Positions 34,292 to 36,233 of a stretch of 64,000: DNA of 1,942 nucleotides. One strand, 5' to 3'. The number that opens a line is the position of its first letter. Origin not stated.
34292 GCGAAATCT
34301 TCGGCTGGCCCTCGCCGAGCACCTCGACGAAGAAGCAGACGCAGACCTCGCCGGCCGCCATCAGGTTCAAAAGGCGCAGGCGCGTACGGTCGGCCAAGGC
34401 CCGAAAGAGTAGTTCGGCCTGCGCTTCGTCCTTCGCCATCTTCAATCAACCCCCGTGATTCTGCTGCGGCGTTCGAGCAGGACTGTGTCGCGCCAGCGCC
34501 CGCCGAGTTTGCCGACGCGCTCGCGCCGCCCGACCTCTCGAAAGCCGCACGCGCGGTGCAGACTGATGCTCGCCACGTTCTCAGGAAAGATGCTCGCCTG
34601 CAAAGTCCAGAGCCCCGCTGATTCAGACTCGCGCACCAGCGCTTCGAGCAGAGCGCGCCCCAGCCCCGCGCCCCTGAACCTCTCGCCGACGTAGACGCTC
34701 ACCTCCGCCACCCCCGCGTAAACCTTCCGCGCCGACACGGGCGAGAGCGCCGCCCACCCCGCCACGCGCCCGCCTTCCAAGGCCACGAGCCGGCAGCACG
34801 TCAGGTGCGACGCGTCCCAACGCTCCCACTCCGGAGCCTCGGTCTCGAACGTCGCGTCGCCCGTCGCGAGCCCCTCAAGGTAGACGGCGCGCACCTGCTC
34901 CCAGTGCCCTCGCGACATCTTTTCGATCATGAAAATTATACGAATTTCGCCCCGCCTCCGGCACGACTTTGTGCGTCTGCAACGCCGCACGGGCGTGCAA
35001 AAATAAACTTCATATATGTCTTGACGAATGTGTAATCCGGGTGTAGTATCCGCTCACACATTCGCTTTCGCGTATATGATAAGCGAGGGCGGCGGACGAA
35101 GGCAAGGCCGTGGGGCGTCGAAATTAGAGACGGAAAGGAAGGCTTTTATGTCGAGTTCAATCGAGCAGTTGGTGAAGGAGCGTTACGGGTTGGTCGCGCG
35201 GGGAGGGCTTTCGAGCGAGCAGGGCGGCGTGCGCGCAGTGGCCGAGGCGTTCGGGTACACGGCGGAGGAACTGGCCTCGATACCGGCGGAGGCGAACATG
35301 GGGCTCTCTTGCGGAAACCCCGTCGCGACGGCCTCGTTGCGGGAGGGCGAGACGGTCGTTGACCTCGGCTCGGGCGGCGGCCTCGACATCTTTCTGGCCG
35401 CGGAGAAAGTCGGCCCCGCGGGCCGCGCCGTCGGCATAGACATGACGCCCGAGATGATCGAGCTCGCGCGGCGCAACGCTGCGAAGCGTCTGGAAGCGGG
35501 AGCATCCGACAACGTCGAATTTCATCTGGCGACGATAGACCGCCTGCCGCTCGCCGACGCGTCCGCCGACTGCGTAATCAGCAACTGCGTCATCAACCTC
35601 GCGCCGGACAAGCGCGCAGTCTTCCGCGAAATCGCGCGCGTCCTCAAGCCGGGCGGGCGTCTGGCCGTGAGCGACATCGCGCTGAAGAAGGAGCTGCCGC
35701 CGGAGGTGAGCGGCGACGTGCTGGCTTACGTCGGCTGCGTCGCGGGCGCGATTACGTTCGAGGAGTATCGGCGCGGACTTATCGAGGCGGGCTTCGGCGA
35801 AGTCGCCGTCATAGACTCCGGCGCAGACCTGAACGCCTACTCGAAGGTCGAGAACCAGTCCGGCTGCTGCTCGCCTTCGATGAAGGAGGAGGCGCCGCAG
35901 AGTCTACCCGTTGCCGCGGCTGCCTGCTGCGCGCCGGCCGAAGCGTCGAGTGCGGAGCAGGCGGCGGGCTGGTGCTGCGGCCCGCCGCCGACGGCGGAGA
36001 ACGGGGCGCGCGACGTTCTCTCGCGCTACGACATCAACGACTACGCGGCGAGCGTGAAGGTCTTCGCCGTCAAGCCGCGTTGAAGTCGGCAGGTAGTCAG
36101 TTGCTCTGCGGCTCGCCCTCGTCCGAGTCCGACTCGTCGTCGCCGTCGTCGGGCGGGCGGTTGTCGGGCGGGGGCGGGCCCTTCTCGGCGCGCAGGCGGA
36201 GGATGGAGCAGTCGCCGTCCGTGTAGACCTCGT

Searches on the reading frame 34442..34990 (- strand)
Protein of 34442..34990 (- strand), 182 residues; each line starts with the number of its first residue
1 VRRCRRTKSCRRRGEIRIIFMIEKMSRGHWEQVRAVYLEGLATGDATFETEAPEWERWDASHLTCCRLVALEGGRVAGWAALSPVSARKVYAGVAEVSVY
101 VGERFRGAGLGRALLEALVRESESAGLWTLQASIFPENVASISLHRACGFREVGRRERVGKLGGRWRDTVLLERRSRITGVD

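Call 9: search_protein_families(library=pfam, proteins=[window:34442-34990:-], max_evalue=0.001)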
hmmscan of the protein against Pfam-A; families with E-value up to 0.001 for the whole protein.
window:34442-34990:- (182 aa): 5 families
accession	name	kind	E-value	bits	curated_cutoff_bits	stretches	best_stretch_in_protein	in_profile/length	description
PF00583.31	Acetyltransf_1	-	4.8e-15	56.3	20.7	1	51-150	20-116/116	Acetyltransferase (GNAT) family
PF13420.13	Acetyltransf_4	-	3.3e-10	40.6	24.3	1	55-170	37-154/155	Acetyltransferase (GNAT) domain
PF13508.13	Acetyltransf_7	-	1.4e-08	35.5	27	1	68-152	6-84/84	Acetyltransferase (GNAT) domain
PF13302.13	Acetyltransf_3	-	7.8e-07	30.3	25.4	1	55-151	45-138/138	Acetyltransferase (GNAT) domain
PF08445.16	FR47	-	0.00013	22.3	22.1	1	98-159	26-86/86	FR47-like protein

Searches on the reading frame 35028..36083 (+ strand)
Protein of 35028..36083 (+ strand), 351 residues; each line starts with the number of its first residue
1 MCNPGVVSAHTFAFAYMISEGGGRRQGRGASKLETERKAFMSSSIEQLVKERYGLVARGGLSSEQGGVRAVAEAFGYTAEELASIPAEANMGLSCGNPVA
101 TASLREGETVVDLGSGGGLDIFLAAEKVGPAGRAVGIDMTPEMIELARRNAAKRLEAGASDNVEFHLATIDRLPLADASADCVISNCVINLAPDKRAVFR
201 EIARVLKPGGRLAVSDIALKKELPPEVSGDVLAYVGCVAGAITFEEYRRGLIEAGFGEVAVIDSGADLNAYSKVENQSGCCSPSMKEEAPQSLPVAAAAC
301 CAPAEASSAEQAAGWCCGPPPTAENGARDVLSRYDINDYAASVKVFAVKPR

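Call 9: search_protein_families(library=pfam, proteins=[window:35028-36083:+], max_evalue=0.001)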
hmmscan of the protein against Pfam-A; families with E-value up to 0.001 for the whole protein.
window:35028-36083:+ (351 aa): 11 families
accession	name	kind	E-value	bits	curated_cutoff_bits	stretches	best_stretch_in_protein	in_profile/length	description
PF13847.12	Methyltransf_31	-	2.2e-34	118.7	27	1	105-243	2-133/145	Methyltransferase domain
PF08241.18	Methyltransf_11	-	4.1e-22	79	21.2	1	111-213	1-94/95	Methyltransferase domain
PF13649.12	Methyltransf_25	-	1.5e-21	77.3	27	1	110-210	1-97/97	Methyltransferase domain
PF01209.24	Ubie_methyltran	-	7.9e-15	55.3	20.1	1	103-217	44-154/233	ubiE/COQ5 methyltransferase family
PF08242.18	Methyltransf_12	-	4.4e-14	53.4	30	1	111-212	1-98/98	Methyltransferase domain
PF13489.12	Methyltransf_23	-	9.4e-10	38.9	27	1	101-218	15-120/164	Methyltransferase domain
PF06325.19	PrmA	-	5.5e-08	33.1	22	1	104-220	159-264/296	Ribosomal protein L11 methyltransferase (PrmA)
PF01135.25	PCMT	-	4.6e-06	27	20.3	1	103-168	70-131/210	Protein-L-isoaspartate(D-aspartate) O-methyltransferase (PCMT)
PF05148.21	Methyltransf_8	-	2.2e-05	24.9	27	1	168-218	111-160/219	Hypothetical methyltransferase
PF20922.3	Anamorsin_N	-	7.8e-05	22.9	27.1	1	152-220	21-93/163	Anamorsin, N-terminal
PF24675.1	NpmA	-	0.00059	19.6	60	0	105-212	22-134/214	16S rRNA (adenine(1408)-N(1))-methyltransferase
